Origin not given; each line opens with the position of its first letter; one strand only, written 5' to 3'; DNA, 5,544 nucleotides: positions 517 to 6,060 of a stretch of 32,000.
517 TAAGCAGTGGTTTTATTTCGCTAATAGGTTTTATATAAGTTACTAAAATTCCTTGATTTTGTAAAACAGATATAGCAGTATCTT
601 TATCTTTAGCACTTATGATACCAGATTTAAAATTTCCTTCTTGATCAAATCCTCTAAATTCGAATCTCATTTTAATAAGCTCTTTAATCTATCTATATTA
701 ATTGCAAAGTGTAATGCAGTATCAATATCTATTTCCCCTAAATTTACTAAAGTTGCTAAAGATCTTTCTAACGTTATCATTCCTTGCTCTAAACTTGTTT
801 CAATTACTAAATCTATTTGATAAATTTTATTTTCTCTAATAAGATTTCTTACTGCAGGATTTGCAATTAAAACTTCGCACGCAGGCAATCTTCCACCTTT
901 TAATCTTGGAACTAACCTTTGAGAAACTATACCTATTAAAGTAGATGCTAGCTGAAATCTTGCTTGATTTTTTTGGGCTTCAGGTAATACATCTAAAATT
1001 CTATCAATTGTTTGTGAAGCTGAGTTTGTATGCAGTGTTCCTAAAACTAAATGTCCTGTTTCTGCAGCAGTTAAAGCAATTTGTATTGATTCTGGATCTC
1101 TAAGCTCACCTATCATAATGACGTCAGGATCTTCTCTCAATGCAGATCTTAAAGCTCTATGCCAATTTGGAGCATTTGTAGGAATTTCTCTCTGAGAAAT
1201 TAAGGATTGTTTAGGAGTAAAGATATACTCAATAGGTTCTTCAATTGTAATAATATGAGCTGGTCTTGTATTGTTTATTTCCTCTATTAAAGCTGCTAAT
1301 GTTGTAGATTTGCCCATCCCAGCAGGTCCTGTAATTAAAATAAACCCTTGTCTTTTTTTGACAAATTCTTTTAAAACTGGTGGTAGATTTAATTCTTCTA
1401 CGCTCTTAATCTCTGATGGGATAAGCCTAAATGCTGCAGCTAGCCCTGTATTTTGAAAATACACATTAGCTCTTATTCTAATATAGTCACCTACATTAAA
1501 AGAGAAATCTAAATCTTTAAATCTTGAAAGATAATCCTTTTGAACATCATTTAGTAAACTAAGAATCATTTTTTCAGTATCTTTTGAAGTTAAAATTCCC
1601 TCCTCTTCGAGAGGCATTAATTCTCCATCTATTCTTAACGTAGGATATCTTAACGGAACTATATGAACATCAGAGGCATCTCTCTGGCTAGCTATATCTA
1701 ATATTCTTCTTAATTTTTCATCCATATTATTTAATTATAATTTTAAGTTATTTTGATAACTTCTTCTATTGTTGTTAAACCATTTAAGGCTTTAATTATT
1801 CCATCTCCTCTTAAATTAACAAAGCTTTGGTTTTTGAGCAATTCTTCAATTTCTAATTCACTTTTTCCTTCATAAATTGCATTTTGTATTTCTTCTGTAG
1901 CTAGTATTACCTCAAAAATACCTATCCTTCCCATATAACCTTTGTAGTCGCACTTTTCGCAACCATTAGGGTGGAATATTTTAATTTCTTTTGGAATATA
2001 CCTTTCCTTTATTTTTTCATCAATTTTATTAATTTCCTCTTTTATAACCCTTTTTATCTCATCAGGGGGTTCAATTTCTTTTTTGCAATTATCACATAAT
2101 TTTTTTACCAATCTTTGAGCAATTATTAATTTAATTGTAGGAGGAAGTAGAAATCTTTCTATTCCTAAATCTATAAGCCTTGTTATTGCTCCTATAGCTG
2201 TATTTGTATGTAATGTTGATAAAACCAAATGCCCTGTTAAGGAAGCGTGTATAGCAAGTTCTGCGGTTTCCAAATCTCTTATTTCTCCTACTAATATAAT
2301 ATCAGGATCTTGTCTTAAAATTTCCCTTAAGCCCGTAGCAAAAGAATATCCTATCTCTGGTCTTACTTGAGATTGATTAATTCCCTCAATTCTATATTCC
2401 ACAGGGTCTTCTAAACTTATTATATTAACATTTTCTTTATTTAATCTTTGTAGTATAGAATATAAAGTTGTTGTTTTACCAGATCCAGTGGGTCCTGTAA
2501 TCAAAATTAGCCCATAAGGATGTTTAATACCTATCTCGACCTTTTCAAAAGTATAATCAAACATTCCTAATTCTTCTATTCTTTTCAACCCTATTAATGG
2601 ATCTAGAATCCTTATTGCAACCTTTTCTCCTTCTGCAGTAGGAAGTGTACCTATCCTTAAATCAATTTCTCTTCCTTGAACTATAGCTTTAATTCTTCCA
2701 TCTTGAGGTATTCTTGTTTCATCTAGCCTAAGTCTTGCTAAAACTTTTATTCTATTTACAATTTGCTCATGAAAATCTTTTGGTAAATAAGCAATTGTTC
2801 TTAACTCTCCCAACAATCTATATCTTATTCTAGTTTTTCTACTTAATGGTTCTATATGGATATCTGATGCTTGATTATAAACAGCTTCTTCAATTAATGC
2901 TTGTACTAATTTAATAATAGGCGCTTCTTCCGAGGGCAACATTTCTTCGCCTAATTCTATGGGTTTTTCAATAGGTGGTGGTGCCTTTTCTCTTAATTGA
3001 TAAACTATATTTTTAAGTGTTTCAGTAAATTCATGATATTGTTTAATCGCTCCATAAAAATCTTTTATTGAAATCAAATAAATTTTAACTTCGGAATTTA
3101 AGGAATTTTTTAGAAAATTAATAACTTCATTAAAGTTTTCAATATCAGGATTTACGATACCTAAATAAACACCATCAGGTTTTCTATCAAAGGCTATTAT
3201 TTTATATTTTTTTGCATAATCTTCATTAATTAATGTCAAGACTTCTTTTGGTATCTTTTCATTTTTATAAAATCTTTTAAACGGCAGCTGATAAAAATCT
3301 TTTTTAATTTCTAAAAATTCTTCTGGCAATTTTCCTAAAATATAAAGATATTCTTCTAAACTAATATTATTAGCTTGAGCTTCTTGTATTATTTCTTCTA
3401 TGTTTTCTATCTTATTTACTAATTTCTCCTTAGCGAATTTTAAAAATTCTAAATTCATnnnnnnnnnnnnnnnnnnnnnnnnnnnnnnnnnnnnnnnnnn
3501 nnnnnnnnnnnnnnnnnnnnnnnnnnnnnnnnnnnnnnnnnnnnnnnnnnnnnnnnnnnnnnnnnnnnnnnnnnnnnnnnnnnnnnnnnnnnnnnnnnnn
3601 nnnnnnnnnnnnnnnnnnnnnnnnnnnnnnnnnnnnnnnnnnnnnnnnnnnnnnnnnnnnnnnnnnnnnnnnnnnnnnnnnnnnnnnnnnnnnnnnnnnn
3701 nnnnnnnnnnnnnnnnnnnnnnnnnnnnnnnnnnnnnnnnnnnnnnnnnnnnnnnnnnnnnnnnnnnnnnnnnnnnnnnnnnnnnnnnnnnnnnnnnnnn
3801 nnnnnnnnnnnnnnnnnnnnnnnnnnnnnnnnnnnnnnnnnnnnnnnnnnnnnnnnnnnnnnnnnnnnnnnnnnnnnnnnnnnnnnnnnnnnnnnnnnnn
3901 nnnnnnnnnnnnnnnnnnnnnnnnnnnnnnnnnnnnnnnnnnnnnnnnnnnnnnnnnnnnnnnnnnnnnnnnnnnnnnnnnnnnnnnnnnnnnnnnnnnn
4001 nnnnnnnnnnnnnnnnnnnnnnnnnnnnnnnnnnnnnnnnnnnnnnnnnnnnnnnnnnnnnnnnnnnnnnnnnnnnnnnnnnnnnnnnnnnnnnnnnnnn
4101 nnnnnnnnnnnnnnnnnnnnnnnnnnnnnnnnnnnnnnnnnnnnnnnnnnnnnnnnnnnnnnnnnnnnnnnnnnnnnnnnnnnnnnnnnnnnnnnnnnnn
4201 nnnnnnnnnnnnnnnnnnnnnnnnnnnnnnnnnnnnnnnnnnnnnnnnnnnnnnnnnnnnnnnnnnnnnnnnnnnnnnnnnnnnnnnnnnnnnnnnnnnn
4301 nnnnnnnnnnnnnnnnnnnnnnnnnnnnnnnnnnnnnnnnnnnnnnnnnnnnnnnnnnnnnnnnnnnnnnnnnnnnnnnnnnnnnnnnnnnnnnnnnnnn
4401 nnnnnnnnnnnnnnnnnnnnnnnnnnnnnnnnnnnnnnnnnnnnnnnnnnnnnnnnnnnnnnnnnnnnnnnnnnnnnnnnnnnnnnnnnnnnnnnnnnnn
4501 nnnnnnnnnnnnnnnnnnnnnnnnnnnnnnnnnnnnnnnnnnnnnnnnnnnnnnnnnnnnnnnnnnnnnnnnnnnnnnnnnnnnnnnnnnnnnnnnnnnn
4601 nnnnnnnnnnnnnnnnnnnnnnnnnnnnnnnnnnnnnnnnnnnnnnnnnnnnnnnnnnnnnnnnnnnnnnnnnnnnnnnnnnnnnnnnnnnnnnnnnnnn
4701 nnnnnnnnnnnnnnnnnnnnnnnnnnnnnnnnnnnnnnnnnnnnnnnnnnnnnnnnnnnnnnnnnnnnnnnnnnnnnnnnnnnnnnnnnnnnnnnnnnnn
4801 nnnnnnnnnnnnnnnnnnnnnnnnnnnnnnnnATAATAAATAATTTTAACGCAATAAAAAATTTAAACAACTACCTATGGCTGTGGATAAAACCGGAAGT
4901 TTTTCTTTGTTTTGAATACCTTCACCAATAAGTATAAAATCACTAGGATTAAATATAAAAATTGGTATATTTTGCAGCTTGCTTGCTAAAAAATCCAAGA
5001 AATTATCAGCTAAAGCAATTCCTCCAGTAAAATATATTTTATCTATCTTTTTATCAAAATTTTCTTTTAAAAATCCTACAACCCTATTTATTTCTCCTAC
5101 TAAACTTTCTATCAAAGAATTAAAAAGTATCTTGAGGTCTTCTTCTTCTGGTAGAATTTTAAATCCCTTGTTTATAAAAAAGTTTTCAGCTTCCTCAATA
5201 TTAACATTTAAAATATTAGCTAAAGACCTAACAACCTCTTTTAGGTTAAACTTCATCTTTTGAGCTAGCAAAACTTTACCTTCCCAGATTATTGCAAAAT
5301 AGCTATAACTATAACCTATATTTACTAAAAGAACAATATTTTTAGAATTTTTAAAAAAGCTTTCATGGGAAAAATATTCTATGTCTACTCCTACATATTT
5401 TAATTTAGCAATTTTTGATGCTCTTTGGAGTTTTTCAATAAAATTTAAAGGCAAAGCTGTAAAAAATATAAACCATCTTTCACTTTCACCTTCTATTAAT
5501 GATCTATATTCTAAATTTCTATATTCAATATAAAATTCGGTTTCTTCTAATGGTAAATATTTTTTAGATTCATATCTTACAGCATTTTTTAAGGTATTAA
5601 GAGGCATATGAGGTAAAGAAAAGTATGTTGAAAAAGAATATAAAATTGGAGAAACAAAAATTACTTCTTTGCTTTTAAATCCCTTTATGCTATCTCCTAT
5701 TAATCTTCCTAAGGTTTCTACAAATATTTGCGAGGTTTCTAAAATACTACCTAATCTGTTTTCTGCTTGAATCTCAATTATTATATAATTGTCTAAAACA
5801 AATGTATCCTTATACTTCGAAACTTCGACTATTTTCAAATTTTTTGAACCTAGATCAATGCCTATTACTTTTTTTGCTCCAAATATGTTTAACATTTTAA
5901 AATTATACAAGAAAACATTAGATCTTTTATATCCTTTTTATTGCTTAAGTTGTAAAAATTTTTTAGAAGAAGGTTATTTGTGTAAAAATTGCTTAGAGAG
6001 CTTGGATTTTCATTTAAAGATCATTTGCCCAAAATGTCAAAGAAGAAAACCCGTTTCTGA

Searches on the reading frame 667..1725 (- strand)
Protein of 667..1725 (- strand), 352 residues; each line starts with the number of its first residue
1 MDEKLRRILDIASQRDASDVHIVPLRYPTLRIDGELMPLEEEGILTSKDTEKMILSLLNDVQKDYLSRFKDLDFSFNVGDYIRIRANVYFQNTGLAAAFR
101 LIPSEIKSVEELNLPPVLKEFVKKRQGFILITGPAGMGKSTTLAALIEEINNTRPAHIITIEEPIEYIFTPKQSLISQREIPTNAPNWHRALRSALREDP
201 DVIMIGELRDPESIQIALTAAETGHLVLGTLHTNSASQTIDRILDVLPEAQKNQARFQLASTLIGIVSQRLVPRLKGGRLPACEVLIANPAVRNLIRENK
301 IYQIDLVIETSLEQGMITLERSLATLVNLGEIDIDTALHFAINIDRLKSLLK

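Call 14: search_protein_families(library=pfam, proteins=[window:667-1725:-], max_evalue=0.00001)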
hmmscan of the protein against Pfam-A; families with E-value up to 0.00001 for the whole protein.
window:667-1725:- (352 aa): 3 families
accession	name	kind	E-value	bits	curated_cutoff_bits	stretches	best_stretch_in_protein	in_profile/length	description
PF00437.27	T2SSE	-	1.5e-48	165.7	24.9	1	6-276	13-282/370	Type II/IV secretion system protein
PF13191.12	AAA_16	-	4.9e-06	27.6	32.6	1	123-220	21-104/167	AAA ATPase domain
PF13401.12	AAA_22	-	8.6e-06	26.5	27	0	124-164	3-42/130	AAA domain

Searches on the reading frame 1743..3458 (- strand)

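Call 14: search_protein_families(library=pfam, proteins=[window:1743-3458:-], max_evalue=0.00001)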
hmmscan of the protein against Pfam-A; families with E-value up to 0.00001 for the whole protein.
window:1743-3458:- (571 aa): 2 families
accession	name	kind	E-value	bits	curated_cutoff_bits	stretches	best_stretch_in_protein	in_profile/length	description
PF00437.27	T2SSE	-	6.2e-129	430.3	24.9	1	177-568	4-369/370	Type II/IV secretion system protein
PF13173.12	AAA_14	-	4.1e-06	27.3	27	0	317-405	4-83/129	AAA domain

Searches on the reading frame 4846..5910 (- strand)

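Call 74: search_protein_families(library=pfam, proteins=[window:4846-5910:-], max_evalue=0.001)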
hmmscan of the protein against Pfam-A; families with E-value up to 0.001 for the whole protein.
window:4846-5910:- (354 aa): 2 families
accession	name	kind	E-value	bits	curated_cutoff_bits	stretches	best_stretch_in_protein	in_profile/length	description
PF11104.14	PilM_2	-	5.6e-21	75.3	27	1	17-336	1-321/340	Type IV pilus assembly protein PilM;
PF02782.22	FGGY_C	-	0.00089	19.5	27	0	254-324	115-184/198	FGGY family of carbohydrate kinases, C-terminal domain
